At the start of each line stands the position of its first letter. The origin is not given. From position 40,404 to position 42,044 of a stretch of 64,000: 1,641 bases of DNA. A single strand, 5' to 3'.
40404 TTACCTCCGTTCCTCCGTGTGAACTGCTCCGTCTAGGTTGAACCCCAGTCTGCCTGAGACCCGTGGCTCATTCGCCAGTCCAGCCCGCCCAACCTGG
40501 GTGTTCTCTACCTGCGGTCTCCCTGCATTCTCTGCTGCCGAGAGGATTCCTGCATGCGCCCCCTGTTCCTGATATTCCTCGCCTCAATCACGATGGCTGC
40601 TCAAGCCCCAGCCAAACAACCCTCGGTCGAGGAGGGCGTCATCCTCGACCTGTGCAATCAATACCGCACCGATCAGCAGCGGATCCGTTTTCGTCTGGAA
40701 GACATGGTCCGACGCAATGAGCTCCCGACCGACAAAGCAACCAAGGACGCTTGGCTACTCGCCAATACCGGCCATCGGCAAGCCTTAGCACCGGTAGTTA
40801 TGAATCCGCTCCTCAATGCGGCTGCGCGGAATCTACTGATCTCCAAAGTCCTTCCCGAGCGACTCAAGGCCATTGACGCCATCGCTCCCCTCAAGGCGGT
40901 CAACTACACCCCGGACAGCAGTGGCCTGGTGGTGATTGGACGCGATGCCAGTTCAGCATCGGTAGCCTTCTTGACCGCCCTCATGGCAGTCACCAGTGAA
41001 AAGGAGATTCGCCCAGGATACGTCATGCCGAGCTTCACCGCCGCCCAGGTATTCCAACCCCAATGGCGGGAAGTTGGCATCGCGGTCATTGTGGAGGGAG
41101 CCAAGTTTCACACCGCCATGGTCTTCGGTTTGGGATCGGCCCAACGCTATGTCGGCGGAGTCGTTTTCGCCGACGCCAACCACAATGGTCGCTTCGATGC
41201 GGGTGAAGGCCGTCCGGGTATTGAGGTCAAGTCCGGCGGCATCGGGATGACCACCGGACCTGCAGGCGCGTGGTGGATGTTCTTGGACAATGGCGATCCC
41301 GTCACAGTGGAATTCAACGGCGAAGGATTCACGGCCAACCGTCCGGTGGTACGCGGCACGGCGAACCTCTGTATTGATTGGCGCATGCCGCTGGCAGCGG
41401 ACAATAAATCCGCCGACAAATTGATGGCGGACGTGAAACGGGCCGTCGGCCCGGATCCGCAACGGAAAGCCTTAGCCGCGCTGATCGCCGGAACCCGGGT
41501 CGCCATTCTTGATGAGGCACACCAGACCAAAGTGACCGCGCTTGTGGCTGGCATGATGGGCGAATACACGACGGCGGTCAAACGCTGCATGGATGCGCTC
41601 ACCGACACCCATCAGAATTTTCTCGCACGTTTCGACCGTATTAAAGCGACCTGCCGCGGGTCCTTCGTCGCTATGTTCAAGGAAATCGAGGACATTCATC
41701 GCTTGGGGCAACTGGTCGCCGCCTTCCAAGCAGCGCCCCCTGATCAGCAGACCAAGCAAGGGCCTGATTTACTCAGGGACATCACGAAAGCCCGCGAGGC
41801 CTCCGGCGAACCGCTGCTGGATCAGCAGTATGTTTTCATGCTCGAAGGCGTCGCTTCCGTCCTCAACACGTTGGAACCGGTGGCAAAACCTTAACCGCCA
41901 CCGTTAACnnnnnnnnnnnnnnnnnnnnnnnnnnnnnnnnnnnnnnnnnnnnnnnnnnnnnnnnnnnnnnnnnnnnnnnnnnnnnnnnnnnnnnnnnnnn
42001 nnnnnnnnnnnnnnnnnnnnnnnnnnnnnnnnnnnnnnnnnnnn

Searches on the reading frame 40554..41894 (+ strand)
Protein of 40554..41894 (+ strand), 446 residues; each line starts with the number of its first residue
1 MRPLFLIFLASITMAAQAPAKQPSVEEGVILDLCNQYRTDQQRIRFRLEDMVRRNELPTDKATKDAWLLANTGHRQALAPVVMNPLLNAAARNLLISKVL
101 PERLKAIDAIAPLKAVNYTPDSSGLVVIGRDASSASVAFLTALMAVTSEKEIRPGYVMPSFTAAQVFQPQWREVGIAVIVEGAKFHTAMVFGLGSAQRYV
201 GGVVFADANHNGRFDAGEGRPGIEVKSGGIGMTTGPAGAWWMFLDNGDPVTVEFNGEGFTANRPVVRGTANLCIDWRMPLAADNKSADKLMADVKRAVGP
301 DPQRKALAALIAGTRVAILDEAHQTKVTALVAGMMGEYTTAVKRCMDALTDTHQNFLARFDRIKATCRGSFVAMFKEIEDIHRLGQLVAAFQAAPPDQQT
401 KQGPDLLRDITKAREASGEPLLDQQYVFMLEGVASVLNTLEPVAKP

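Call 17: find_encoding_contigs(protein=window:40554-41894:+, flank=10000, max_places=6)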
Protein window:40554-41894:+ (446 aa): 1 contig read that carries it; 1 place shown.
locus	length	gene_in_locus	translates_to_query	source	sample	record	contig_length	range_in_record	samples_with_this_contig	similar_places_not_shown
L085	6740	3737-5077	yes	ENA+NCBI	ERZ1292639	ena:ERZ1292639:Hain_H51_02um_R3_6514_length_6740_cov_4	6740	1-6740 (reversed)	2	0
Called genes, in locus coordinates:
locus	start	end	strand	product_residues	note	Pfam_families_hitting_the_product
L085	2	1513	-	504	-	PF07963:N_methyl (weak)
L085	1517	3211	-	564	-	-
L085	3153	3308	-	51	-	-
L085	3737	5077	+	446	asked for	-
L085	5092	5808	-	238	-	-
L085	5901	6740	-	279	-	PF04773:FecR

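Call 23: search_protein_families(library=pfam, proteins=[window:40554-41894:+], max_evalue=0.001)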
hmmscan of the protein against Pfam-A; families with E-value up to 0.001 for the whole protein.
window:40554-41894:+ (446 aa): 0 families
